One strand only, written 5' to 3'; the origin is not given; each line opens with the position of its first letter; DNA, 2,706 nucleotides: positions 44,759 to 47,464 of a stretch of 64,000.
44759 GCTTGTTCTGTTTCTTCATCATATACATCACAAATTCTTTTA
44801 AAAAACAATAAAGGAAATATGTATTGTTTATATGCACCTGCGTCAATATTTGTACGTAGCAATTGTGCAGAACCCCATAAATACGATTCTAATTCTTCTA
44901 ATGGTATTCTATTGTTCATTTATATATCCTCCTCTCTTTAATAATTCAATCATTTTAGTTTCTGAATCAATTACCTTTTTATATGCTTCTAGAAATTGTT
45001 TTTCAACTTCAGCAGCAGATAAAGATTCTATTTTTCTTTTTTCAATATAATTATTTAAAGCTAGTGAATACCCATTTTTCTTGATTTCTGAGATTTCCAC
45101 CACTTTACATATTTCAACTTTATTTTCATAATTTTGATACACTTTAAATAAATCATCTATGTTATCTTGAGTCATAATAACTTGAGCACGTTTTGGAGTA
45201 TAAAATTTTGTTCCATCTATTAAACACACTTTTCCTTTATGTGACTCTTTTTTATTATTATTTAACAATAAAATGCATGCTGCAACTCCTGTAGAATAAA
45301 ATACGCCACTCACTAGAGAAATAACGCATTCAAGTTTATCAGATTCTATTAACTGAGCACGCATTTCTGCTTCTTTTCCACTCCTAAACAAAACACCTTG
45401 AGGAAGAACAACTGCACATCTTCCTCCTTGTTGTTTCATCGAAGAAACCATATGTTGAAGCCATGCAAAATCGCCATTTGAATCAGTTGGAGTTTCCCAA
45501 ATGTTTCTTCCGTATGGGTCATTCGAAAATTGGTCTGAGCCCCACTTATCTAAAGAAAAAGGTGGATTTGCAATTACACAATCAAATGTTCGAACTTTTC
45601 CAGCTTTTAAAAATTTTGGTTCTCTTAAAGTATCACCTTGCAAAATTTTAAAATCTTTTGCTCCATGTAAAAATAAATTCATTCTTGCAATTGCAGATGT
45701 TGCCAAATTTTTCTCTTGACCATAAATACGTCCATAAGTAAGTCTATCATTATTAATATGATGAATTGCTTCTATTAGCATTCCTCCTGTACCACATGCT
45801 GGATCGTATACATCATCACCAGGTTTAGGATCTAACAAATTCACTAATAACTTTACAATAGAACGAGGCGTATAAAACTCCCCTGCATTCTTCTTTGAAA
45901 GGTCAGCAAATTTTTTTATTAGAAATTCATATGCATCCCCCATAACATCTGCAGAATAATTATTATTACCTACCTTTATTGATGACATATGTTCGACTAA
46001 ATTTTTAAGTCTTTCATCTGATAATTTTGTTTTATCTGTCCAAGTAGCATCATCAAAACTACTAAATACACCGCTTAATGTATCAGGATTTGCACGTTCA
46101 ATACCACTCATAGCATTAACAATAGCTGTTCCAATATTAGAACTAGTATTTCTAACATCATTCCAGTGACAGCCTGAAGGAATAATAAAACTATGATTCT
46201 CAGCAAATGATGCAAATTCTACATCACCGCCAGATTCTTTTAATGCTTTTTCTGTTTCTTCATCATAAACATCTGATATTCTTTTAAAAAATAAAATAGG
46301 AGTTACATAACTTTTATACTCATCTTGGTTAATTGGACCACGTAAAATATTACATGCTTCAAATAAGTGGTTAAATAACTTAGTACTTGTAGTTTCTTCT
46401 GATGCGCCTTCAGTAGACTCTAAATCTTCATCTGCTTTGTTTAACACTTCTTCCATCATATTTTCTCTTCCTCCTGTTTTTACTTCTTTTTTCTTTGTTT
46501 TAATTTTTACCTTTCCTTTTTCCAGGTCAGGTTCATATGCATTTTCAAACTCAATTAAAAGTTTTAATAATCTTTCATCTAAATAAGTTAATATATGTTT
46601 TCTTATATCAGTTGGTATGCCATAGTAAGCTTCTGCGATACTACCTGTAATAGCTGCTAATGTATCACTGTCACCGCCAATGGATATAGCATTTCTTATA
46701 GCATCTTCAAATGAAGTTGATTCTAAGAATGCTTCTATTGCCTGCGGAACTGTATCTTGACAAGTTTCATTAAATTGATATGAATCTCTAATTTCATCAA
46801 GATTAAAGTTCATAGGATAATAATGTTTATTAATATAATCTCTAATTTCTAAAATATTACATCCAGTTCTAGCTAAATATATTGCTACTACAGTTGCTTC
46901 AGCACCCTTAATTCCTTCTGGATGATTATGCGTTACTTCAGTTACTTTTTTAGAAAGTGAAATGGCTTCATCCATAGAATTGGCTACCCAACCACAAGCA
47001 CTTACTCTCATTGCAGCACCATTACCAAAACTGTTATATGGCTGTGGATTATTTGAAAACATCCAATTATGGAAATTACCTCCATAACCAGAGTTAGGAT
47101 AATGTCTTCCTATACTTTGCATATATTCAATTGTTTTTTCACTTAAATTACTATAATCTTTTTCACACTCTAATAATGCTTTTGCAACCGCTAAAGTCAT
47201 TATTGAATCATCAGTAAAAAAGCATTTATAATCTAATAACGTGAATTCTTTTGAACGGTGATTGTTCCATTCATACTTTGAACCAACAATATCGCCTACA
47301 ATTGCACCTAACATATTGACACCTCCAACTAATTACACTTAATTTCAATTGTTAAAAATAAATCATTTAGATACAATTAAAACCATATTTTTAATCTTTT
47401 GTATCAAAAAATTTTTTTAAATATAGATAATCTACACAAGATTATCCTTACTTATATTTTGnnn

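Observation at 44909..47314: ADP-ribosylglycohydrolase domain fused to a type I methyltransferase subunit, heading an operon with a second, unfused hsdM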

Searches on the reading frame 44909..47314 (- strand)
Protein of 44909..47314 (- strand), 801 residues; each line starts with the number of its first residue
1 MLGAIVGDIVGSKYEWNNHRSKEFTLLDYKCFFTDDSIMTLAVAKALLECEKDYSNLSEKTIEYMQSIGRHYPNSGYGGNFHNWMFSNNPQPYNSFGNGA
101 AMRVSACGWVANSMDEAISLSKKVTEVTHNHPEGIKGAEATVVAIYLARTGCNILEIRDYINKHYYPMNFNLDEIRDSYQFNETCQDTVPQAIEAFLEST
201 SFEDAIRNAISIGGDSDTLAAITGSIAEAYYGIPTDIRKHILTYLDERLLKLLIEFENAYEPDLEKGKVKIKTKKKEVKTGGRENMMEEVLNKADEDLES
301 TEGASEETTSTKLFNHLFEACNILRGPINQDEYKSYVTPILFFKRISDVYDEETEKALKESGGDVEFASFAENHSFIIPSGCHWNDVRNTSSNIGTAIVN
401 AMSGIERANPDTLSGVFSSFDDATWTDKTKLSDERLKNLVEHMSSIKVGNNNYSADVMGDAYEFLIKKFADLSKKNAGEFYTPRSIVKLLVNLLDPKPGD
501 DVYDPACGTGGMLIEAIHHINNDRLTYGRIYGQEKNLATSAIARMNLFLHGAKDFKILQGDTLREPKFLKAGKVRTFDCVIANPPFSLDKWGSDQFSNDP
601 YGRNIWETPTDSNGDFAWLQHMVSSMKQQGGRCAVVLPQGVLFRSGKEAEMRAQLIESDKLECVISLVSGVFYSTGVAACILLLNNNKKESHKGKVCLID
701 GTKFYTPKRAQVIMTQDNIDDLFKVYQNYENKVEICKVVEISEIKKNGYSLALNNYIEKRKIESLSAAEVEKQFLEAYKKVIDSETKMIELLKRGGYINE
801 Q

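Call 5: search_protein_families(library=pfam, proteins=[window:44909-47314:-], max_evalue=0.01)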
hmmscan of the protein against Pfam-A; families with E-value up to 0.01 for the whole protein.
window:44909-47314:- (801 aa): 7 families
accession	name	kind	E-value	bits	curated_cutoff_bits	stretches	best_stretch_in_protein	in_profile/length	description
PF02384.22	N6_Mtase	-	2.1e-96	323.4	20.4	1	454-763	2-309/311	N-6 DNA Methylase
PF03747.19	ADP_ribosyl_GH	-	4.4e-36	125.5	26.2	1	1-233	3-281/287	ADP-ribosylglycohydrolase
PF12161.14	HsdM_N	-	2.8e-25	89.9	24.5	1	315-442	3-134/135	HsdM N-terminal domain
PF01170.24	UPF0020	-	6.4e-07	29.7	22.3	1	489-629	19-159/197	RMKL-like, methyltransferase domain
PF07669.17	Eco57I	-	2e-06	28.4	25.3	1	564-667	59-165/171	Eco57I restriction-modification methylase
PF05175.20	MTS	-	0.0011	19.1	23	1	488-588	21-110/170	Methyltransferase small domain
PF13847.12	Methyltransf_31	-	0.0038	17.4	27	0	497-584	2-82/145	Methyltransferase domain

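Call 7: find_homologous_proteins(query=window:44909-47314:-, max_evalue=1e-10)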
Query window:44909-47314:- (801 aa): 6733 proteins with E <= 1e-10 among 8000 candidates; the best 120 are listed.
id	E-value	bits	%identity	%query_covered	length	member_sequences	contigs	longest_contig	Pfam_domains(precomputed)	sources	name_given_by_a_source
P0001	0.0e+0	1837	100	100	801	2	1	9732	PF03747.20,PF02384.23,PF07669.18,PF01170.25,PF12161.15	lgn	-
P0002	0.0e+0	1622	87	100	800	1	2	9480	PF03747.20,PF02384.23,PF07669.18,PF01170.25,PF12161.15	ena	-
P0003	0.0e+0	1534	83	100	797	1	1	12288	PF03747.20,PF02384.23,PF07669.18,PF01170.25,PF12161.15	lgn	-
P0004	0.0e+0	1532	82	100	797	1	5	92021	PF03747.20,PF02384.23,PF07669.18,PF01170.25,PF12161.15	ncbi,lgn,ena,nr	ncbi:MAG: N-6 DNA methylase [Bacilli bacterium]|nr:N-6 DNA methylase [Bacilli bacterium]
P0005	0.0e+0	1530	83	100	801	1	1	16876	PF03747.20,PF02384.23,PF01170.25,PF12161.15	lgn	-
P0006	0.0e+0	1522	81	100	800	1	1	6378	PF03747.20,PF02384.23,PF07669.18,PF01170.25,PF12161.15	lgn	-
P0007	0.0e+0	1522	82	100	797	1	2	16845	PF03747.20,PF02384.23,PF07669.18,PF01170.25,PF12161.15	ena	-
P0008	0.0e+0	1520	81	100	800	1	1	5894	PF03747.20,PF02384.23,PF07669.18,PF01170.25,PF12161.15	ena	-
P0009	0.0e+0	1518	81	100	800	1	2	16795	PF03747.20,PF02384.23,PF12161.15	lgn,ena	-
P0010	0.0e+0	1518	81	100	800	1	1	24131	PF03747.20,PF02384.23,PF07669.18,PF01170.25,PF12161.15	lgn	-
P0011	0.0e+0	1516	81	100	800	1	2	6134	PF03747.20,PF02384.23,PF07669.18,PF01170.25,PF12161.15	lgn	-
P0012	0.0e+0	1515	81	100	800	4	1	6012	PF03747.20,PF02384.23,PF07669.18,PF01170.25,PF12161.15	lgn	-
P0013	0.0e+0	1515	81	100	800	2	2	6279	PF03747.20,PF02384.23,PF07669.18,PF01170.25,PF12161.15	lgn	-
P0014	0.0e+0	1512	81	100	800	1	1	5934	PF03747.20,PF02384.23,PF07669.18,PF01170.25,PF12161.15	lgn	-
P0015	0.0e+0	1511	81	100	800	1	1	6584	PF03747.20,PF02384.23,PF07669.18,PF01170.25,PF12161.15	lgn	-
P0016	0.0e+0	1511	80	100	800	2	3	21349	PF03747.20,PF02384.23,PF01170.25,PF12161.15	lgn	-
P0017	0.0e+0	1511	81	100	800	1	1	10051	PF03747.20,PF02384.23,PF07669.18,PF01170.25,PF12161.15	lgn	-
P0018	0.0e+0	1497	79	100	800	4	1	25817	PF03747.20,PF02384.23,PF01170.25,PF12161.15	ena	-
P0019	0.0e+0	1492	80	100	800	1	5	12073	PF03747.20,PF02384.23,PF07669.18,PF01170.25,PF12161.15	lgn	-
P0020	0.0e+0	1490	80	100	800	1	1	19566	PF03747.20,PF02384.23,PF01170.25,PF12161.15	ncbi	-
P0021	0.0e+0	1489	78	100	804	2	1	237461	PF03747.20,PF02384.23,PF07669.18,PF01170.25,PF12161.15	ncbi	-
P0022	0.0e+0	1486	78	100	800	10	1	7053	PF03747.20,PF02384.23,PF01170.25,PF12161.15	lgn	-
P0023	0.0e+0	1479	79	100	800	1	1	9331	PF03747.20,PF02384.23,PF07669.18,PF01170.25,PF12161.15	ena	-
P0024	0.0e+0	1479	79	100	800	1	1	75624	PF03747.20,PF02384.23,PF07669.18,PF01170.25,PF12161.15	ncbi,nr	ncbi:N-6 DNA methylase [Acholeplasma sp. OttesenSCG-928-E16]|nr:N-6 DNA methylase [Acholeplasma sp. 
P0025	0.0e+0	1476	77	100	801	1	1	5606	PF03747.20,PF02384.23,PF01170.25,PF12161.15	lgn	-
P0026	0.0e+0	1475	78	100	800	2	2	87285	PF03747.20,PF02384.23,PF07669.18,PF01170.25,PF12161.15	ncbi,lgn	-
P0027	0.0e+0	1469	79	100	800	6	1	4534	PF03747.20,PF02384.23,PF07669.18,PF01170.25,PF12161.15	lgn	-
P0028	0.0e+0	1468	78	100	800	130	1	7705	PF03747.20,PF02384.23,PF07669.18,PF01170.25,PF12161.15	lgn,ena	-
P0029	0.0e+0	1468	78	100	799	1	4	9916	PF03747.20,PF02384.23,PF07669.18,PF01170.25,PF12161.15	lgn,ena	-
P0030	0.0e+0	1463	78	100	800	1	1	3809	PF03747.20,PF02384.23,PF07669.18,PF01170.25,PF12161.15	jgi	jgi:type I restriction enzyme M protein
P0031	0.0e+0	1457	77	100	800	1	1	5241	PF03747.20,PF02384.23,PF07669.18,PF01170.25,PF12161.15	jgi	jgi:type I restriction enzyme M protein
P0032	0.0e+0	1456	77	100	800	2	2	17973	PF03747.20,PF02384.23,PF01170.25,PF12161.15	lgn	-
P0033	0.0e+0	1449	78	100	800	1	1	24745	PF03747.20,PF02384.23,PF07669.18,PF01170.25,PF12161.15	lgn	-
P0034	0.0e+0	1445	76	100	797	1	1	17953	PF03747.20,PF02384.23,PF07669.18,PF01170.25,PF12161.15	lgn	-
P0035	0.0e+0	1445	77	100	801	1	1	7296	PF03747.20,PF02384.23,PF07669.18,PF01170.25,PF12161.15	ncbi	-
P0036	0.0e+0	1445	77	100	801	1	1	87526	PF03747.20,PF02384.23,PF07669.18,PF01170.25,PF12161.15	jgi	-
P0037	0.0e+0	1441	76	100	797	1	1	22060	PF03747.20,PF02384.23,PF07669.18,PF01170.25,PF12161.15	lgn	-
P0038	0.0e+0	1437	76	100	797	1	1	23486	PF03747.20,PF02384.23,PF07669.18,PF01170.25,PF12161.15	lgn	-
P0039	0.0e+0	1437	76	100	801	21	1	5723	PF03747.20,PF02384.23,PF07669.18,PF01170.25,PF12161.15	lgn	-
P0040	0.0e+0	1431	76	100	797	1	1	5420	PF03747.20,PF02384.23,PF07669.18,PF01170.25,PF12161.15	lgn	-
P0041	0.0e+0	1427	76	100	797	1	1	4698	PF03747.20,PF02384.23,PF07669.18,PF01170.25,PF12161.15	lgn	-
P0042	0.0e+0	1423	76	100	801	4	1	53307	PF03747.20,PF02384.23,PF07669.18,PF01170.25,PF12161.15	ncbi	-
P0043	0.0e+0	1414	76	100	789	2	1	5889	PF03747.20,PF02384.23,PF07669.18,PF01170.25,PF12161.15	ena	-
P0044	0.0e+0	1413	74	100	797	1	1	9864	PF03747.20,PF02384.23,PF07669.18,PF01170.25,PF12161.15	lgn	-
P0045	0.0e+0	1411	75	100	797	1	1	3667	PF03747.20,PF02384.23,PF01170.25,PF12161.15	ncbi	-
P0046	0.0e+0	1411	75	100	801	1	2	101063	PF03747.20,PF02384.23,PF07669.18,PF01170.25,PF12161.15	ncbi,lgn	-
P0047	0.0e+0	1406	75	100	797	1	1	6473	PF03747.20,PF02384.23,PF07669.18,PF01170.25,PF12161.15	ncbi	-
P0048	0.0e+0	1405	75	99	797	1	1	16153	PF03747.20,PF02384.23,PF07669.18,PF01170.25,PF12161.15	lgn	-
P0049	0.0e+0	1404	75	99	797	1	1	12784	PF03747.20,PF02384.23,PF07669.18,PF01170.25,PF12161.15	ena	-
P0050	0.0e+0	1403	74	100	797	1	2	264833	PF03747.20,PF02384.23,PF07669.18,PF01170.25,PF12161.15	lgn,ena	-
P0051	0.0e+0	1395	73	100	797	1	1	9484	PF03747.20,PF02384.23,PF12161.15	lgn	-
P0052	0.0e+0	1392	74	100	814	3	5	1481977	PF03747.20,PF02384.23,PF07669.18,PF01170.25,PF12161.15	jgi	jgi:type I restriction enzyme M protein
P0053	0.0e+0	1392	75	100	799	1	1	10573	PF03747.20,PF02384.23,PF07669.18,PF01170.25,PF12161.15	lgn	-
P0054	0.0e+0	1391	74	100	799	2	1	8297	PF03747.20,PF02384.23,PF07669.18,PF01170.25,PF12161.15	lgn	-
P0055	0.0e+0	1389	74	100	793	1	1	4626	PF03747.20,PF05175.21,PF02384.23,PF07669.18,PF01170.25,PF12161.15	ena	-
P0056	0.0e+0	1386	73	100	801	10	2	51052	PF03747.20,PF02384.23,PF07669.18,PF01170.25,PF12161.15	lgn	-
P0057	0.0e+0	1385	74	100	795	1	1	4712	PF03747.20,PF02384.23,PF01170.25,PF12161.15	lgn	-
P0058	0.0e+0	1376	71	100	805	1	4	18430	PF03747.20,PF02384.23,PF07669.18,PF01170.25,PF12161.15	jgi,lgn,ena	-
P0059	0.0e+0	1368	73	100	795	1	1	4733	PF03747.20,PF02384.23,PF01170.25,PF12161.15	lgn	-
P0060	0.0e+0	1366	73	100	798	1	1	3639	PF03747.20,PF02384.23,PF07669.18,PF01170.25,PF12161.15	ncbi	-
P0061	0.0e+0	1366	73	100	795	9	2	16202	PF03747.20,PF02384.23,PF07669.18,PF01170.25,PF12161.15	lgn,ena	-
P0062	0.0e+0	1365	74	100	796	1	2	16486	PF03747.20,PF02384.23,PF07669.18,PF01170.25,PF12161.15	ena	-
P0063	0.0e+0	1356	72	100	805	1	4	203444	PF03747.20,PF02384.23,PF07669.18,PF12161.15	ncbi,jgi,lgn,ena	jgi:type I restriction enzyme M protein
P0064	0.0e+0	1352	72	100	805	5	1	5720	PF03747.20,PF02384.23,PF07669.18,PF12161.15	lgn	-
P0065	0.0e+0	1351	72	100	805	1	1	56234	PF03747.20,PF02384.23,PF07669.18,PF12161.15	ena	-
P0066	0.0e+0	1349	72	100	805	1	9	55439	PF03747.20,PF02384.23,PF07669.18,PF12161.15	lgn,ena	-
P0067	0.0e+0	1349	72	100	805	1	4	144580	PF03747.20,PF02384.23,PF07669.18,PF12161.15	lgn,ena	-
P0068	0.0e+0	1349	71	100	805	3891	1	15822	PF03747.20,PF02384.23,PF07669.18,PF12161.15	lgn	-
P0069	0.0e+0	1349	72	100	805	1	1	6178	PF03747.20,PF02384.23,PF07669.18,PF12161.15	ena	-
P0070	0.0e+0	1348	72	100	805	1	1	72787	PF03747.20,PF02384.23,PF07669.18,PF12161.15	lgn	-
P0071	0.0e+0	1348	72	100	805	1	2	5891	PF03747.20,PF02384.23,PF07669.18,PF12161.15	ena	-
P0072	0.0e+0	1348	72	100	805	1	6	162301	PF03747.20,PF02384.23,PF07669.18,PF12161.15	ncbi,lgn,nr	ncbi:TPA: N-6 DNA methylase [Listeria innocua]|nr:N-6 DNA methylase [Listeria innocua]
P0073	0.0e+0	1348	72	100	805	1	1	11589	PF03747.20,PF02384.23,PF07669.18,PF12161.15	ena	-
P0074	0.0e+0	1348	72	100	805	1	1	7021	PF03747.20,PF02384.23,PF07669.18,PF12161.15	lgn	-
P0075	0.0e+0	1348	72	100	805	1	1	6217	PF03747.20,PF02384.23,PF07669.18,PF12161.15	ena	-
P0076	0.0e+0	1347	72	100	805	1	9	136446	PF03747.20,PF02384.23,PF07669.18,PF12161.15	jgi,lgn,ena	jgi:type I restriction enzyme M protein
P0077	0.0e+0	1347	72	100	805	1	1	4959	PF03747.20,PF02384.23,PF07669.18,PF12161.15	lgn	-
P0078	0.0e+0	1347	72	100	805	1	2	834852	PF03747.20,PF02384.23,PF07669.18,PF12161.15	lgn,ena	-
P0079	0.0e+0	1346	72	100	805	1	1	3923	PF03747.20,PF02384.23,PF07669.18,PF12161.15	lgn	-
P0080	0.0e+0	1346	72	100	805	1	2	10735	PF03747.20,PF02384.23,PF07669.18,PF12161.15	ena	-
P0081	0.0e+0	1346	72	100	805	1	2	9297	PF03747.20,PF02384.23,PF07669.18,PF12161.15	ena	-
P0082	0.0e+0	1345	71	100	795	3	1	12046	PF03747.20,PF02384.23,PF07669.18,PF01170.25,PF12161.15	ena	-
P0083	0.0e+0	1345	72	100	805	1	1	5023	PF03747.20,PF02384.23,PF07669.18,PF12161.15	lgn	-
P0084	0.0e+0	1345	71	100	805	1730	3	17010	PF03747.20,PF02384.23,PF07669.18,PF12161.15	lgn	-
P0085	0.0e+0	1345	71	100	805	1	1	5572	PF03747.20,PF02384.23,PF07669.18,PF12161.15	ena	-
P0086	0.0e+0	1345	71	100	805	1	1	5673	PF03747.20,PF02384.23,PF07669.18,PF12161.15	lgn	-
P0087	0.0e+0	1345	72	100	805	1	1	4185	PF03747.20,PF02384.23,PF07669.18,PF12161.15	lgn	-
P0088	0.0e+0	1345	71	100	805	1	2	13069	PF03747.20,PF02384.23,PF01170.25,PF12161.15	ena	-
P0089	0.0e+0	1344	71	100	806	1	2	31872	PF03747.20,PF02384.23,PF12161.15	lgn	-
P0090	0.0e+0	1344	72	100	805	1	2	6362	PF03747.20,PF02384.23,PF07669.18,PF12161.15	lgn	-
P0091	0.0e+0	1344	72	100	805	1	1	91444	PF03747.20,PF02384.23,PF07669.18,PF12161.15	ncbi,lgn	ncbi:MAG: N-6 DNA methylase [Lachnospiraceae bacterium]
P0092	0.0e+0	1344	71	100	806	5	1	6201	PF03747.20,PF02384.23,PF12161.15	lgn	-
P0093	0.0e+0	1343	72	100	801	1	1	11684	PF03747.20,PF02384.23,PF07669.18,PF01170.25,PF12161.15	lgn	-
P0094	0.0e+0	1343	71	100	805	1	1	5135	PF03747.20,PF02384.23,PF07669.18,PF12161.15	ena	-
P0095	0.0e+0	1343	71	100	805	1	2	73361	PF03747.20,PF02384.23,PF07669.18,PF12161.15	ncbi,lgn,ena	-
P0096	0.0e+0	1343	71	100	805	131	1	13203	PF03747.20,PF02384.23,PF07669.18,PF12161.15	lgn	-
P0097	0.0e+0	1343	71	100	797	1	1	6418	PF03747.20,PF02384.23,PF12161.15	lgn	-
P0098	0.0e+0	1342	71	100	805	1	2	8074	PF03747.20,PF02384.23,PF07669.18,PF12161.15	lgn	-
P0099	0.0e+0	1342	71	100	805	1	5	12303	PF03747.20,PF02384.23,PF07669.18,PF12161.15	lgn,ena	-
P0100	0.0e+0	1342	71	100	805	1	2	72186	PF03747.20,PF02384.23,PF07669.18,PF12161.15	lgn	-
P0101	0.0e+0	1341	71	100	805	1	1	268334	PF03747.20,PF02384.23,PF07669.18,PF12161.15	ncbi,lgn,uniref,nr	ncbi:N-6 DNA methylase [Anaerosphaera multitolerans]|uniref:site-specific DNA-methyltransferase (ade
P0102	0.0e+0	1341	71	100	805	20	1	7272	PF03747.20,PF02384.23,PF07669.18,PF12161.15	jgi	-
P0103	0.0e+0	1341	71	100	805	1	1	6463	PF03747.20,PF02384.23,PF07669.18,PF12161.15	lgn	-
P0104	0.0e+0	1341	71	100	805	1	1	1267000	PF03747.20,PF02384.23,PF07669.18,PF12161.15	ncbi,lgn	-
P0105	0.0e+0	1339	71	100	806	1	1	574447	PF03747.20,PF02384.23,PF07669.18,PF01170.25,PF12161.15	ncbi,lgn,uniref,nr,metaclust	ncbi:N-6 DNA methylase [Robertmurraya massiliosenegalensis]|uniref:N-6 DNA methylase n=1 Tax=Robertm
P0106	0.0e+0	1339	71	100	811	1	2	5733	PF03747.20,PF02384.23,PF01170.25,PF12161.15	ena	-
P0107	0.0e+0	1339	70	100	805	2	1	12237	PF03747.20,PF02384.23,PF07669.18,PF12161.15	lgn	-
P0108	0.0e+0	1339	71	100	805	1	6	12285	PF03747.20,PF02384.23,PF01170.25,PF12161.15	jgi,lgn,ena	-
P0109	0.0e+0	1339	71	100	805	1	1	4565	PF03747.20,PF02384.23,PF07669.18,PF12161.15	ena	-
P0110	0.0e+0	1338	71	100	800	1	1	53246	PF03747.20,PF02384.23,PF07669.18,PF01170.25,PF12161.15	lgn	-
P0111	0.0e+0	1336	72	100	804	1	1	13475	PF03747.20,PF02384.23,PF12161.15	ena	-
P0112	0.0e+0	1336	71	100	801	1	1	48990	PF03747.20,PF02384.23,PF07669.18,PF01170.25,PF12161.15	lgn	-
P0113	0.0e+0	1336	71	100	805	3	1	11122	PF03747.20,PF02384.23,PF01170.25,PF12161.15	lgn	-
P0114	0.0e+0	1336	71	100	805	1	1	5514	PF03747.20,PF02384.23,PF01170.25,PF12161.15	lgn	-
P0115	0.0e+0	1336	71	100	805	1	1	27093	PF03747.20,PF02384.23,PF07669.18,PF01170.25,PF12161.15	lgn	-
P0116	0.0e+0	1336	72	100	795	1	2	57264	PF03747.20,PF02384.23,PF07669.18,PF01170.25,PF12161.15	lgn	-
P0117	0.0e+0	1334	71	100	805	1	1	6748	PF03747.20,PF02384.23,PF07669.18,PF12161.15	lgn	-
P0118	0.0e+0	1334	70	100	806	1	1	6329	PF03747.20,PF02384.23,PF12161.15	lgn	-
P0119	0.0e+0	1334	71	100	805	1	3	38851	PF03747.20,PF02384.23,PF07669.18,PF12161.15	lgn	-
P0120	0.0e+0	1333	71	100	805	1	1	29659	PF03747.20,PF02384.23,PF07669.18,PF01170.25,PF12161.15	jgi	jgi:type I restriction enzyme M protein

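Call 20: find_encoding_contigs(protein=P0105, flank=10000, max_places=2)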
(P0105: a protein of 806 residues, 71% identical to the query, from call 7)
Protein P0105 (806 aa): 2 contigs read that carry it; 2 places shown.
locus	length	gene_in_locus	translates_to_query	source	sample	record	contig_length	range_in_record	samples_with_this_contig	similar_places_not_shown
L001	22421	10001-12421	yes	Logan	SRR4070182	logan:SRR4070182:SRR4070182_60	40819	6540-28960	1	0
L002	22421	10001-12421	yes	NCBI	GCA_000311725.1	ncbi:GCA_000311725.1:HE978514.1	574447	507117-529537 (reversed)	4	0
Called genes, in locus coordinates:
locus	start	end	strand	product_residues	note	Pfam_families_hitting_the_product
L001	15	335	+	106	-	PF03551:PadR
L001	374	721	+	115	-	PF06304:DUF1048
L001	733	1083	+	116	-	PF06304:DUF1048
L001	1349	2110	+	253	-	PF00005:ABC_tran, PF13304:AAA_21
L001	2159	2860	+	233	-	PF01061:ABC2_membrane, PF12698:ABC2_membrane_3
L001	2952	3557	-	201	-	PF02660:G3P_acyltransf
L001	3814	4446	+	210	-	PF04542:Sigma70_r2, PF08281:Sigma70_r4_2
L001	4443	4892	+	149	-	-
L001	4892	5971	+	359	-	-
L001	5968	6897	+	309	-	PF18917:LiaI-LiaF-like_TM1 (weak), PF22570:LiaF-TM (weak)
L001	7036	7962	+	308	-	PF00781:DAGK_cat, PF01513:NAD_kinase (weak), PF19279:YegS_C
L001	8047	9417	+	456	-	PF01938:TRAM, PF05958:tRNA_U5-meth_tr, PF02475:TRM5-TYW2_MTfase (weak), PF05175:MTS (weak), PF13649:Methyltransf_25 (weak), PF13847:Methyltransf_31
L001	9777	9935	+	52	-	PF13443:HTH_26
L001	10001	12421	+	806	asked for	PF03747:ADP_ribosyl_GH, PF12161:HsdM_N, PF02384:N6_Mtase, PF01170:UPF0020 (weak), PF07669:Eco57I (weak)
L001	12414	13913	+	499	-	PF12161:HsdM_N, PF02384:N6_Mtase, PF07669:Eco57I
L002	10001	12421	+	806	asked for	PF03747:ADP_ribosyl_GH, PF12161:HsdM_N, PF02384:N6_Mtase, PF01170:UPF0020 (weak), PF07669:Eco57I (weak)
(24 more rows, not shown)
